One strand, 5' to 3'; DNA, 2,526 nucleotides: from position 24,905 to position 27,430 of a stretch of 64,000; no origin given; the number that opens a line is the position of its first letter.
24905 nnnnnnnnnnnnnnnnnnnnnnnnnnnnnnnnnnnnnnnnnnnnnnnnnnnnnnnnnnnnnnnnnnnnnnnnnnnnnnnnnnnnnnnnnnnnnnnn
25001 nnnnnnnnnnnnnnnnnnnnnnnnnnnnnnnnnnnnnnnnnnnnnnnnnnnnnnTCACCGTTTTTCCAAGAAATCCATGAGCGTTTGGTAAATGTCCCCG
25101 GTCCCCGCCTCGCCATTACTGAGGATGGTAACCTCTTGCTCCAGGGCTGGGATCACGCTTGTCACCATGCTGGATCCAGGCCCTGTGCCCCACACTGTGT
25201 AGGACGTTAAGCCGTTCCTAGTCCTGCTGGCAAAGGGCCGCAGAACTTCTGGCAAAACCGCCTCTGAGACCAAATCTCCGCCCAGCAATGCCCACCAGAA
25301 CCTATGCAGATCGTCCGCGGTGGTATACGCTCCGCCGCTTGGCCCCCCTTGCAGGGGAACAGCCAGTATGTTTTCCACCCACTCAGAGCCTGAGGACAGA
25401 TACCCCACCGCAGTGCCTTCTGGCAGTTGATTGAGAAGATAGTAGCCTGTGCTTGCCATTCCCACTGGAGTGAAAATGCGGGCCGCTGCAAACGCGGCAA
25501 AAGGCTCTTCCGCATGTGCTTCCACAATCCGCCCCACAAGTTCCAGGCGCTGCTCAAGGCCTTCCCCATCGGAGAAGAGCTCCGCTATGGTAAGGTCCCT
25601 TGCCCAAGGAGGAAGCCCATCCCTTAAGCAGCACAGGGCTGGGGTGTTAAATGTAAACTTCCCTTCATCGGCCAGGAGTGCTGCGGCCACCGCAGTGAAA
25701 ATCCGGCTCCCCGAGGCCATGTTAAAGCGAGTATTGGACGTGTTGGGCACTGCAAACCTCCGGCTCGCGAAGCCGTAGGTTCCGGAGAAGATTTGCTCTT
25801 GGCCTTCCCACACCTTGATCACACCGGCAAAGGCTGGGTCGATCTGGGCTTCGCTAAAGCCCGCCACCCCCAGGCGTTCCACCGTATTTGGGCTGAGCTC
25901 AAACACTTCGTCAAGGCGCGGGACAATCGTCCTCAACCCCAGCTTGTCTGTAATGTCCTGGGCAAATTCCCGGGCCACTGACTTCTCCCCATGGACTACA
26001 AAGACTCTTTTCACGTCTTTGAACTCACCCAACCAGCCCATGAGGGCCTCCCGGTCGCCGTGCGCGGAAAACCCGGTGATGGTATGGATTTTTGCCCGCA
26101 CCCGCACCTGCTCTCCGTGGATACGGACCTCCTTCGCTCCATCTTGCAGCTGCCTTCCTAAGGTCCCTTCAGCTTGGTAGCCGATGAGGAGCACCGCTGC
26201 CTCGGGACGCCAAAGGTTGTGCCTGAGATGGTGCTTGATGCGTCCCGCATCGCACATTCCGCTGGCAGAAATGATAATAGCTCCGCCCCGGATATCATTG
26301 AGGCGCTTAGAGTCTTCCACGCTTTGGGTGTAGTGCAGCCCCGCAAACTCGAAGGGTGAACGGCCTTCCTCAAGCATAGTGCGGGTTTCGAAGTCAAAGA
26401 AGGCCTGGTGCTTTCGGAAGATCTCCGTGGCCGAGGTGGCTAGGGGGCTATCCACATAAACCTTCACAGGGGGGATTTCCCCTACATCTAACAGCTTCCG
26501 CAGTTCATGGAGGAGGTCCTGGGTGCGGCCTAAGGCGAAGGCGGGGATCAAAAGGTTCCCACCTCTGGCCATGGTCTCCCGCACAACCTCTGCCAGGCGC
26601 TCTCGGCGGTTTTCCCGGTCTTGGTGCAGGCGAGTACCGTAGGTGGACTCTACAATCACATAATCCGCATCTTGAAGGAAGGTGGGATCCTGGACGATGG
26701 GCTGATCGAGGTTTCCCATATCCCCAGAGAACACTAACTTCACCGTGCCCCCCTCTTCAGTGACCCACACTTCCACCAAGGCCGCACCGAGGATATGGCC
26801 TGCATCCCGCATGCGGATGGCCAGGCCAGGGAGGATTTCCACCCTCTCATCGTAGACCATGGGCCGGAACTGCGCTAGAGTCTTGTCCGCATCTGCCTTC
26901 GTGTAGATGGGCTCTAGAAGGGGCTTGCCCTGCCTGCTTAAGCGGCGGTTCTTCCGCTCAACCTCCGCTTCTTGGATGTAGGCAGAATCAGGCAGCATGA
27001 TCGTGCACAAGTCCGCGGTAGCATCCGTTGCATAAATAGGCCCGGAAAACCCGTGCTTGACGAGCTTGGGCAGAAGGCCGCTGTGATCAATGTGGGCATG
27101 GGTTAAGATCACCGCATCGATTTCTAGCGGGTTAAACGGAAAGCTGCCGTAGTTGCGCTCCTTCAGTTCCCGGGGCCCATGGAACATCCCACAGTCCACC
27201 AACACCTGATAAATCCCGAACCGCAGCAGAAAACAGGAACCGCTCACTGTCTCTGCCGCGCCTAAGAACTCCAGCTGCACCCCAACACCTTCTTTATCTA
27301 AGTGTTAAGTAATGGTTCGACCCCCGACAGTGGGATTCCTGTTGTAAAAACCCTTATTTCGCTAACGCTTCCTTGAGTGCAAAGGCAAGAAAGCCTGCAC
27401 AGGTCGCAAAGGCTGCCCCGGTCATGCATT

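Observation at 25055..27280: Fusion of a beta-CASP metallo-beta-lactamase RNase with a catalytically degenerate serine-beta-lactamase-fold domain, translationally coupled to ung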

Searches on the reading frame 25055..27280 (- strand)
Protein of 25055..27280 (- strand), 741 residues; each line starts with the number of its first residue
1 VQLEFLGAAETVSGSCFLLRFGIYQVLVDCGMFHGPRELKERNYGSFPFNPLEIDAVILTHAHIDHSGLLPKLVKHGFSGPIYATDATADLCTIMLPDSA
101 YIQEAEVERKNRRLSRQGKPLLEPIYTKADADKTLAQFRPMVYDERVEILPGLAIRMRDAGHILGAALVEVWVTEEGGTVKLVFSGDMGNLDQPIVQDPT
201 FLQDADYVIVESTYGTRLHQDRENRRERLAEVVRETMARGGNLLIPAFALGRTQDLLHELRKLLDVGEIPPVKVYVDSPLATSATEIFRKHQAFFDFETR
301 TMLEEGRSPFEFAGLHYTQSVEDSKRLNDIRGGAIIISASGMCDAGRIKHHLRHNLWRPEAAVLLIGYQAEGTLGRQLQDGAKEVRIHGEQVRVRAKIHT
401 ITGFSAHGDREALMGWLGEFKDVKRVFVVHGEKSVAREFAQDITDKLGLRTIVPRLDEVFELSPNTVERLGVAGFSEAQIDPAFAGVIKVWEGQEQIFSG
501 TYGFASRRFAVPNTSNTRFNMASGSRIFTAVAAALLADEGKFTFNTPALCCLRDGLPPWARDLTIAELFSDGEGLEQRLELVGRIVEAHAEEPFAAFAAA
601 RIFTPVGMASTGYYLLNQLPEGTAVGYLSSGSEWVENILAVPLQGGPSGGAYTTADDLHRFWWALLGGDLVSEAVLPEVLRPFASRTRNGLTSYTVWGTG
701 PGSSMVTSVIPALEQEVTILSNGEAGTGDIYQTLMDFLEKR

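Call 3: search_protein_families(library=pfam, proteins=[window:25055-27280:-], max_evalue=0.1)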
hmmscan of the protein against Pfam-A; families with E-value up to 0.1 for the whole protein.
window:25055-27280:- (741 aa): 7 families
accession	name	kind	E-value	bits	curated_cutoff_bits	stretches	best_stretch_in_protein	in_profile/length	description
PF10996.14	Beta-Casp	-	3.1e-40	137.9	27.7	1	253-378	1-120/120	Beta-Casp domain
PF00144.29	Beta-lactamase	-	8.2e-24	84.8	27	2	581-700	151-270/329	Beta-lactamase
PF07521.17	RMMBL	-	8.7e-18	64.5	21.6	1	392-454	2-63/63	Zn-dependent metallo-hydrolase RNA specificity domain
PF00753.33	Lactamase_B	-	4.5e-12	46.8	22.7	1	12-199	4-161/196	Metallo-beta-lactamase superfamily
PF12706.13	Lactamase_B_2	-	1.6e-08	34.8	27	1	26-214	3-166/200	Beta-lactamase superfamily domain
PF16661.11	Lactamase_B_6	-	1.5e-07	31.5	27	1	18-171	1-149/193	Metallo-beta-lactamase superfamily domain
PF23023.1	Anti-Pycsar_Apyc1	-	0.031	14.2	50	0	19-69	25-69/250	Anti-Pycsar protein Apyc1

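Call 4: search_protein_families(library=ncbifam, proteins=[window:25055-27280:-], max_evalue=0.1)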
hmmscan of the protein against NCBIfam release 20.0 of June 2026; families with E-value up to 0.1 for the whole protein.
window:25055-27280:- (741 aa): 36 families (the best 25 are shown)
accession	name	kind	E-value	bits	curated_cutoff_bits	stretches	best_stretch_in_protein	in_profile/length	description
NF045584.1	cas14_MBL_CASP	equivalog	4.8e-124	415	800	1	1-480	1-454/612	type VII CRISPR-associated protein Cas14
TIGR03675.1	arCOG00543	equivalog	6.5e-90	302.2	580.2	1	3-461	177-629/631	beta-CASP ribonuclease aCPSF1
TIGR04122.1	Xnuc_lig_assoc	equivalog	1.1e-13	50.7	325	1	138-265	64-187/326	ligase-associated DNA damage response exonuclease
NF041663.1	ampC_Sliq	exception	4e-06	26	860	1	491-549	50-106/378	cephalosporin-hydrolyzing class C beta-lactamase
NF033085.1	bla_class_C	equivalog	1.7e-05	23.8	415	1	490-548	29-85/356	class C beta-lactamase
NF045671.1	blaPNC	exception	3.5e-05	22.8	750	1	453-541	39-119/401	PNC family class C beta-lactamase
NF000423.2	blaSRT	exception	7.7e-05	22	860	1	491-550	50-107/378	SRT/SST family class C beta-lactamase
NF008887.0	PRK11921.1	equivalog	0.0002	20.4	635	1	53-90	71-108/396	anaerobic nitric oxide reductase flavorubredoxin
NF052559.1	MthAcHydAcmB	equivalog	0.00062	18.6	550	0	484-548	24-89/391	methyl acetate hydrolase AcmB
NF033700.1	blaCMA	exception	0.00066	18.8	887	1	500-549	55-104/375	CMA family class C beta-lactamase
NF050810.1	blaCHC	exception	0.00075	18.4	780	1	493-547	55-107/387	CHC family extended-spectrum class C beta-lactamase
NF000439.2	blaAIM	exception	0.00085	19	675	1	24-101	68-143/303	AIM family subclass B3 metallo-beta-lactamase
NF033698.1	blaCSA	exception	0.00093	18.2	884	1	500-549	55-104/375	CSA family class C beta-lactamase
NF038069.1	blaIDC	exception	0.0012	17.8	850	1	491-544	64-115/395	IDC family class C beta-lactamase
TIGR00649.1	MG423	subfamily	0.0015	17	400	1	53-93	58-98/546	RNase J family beta-CASP ribonuclease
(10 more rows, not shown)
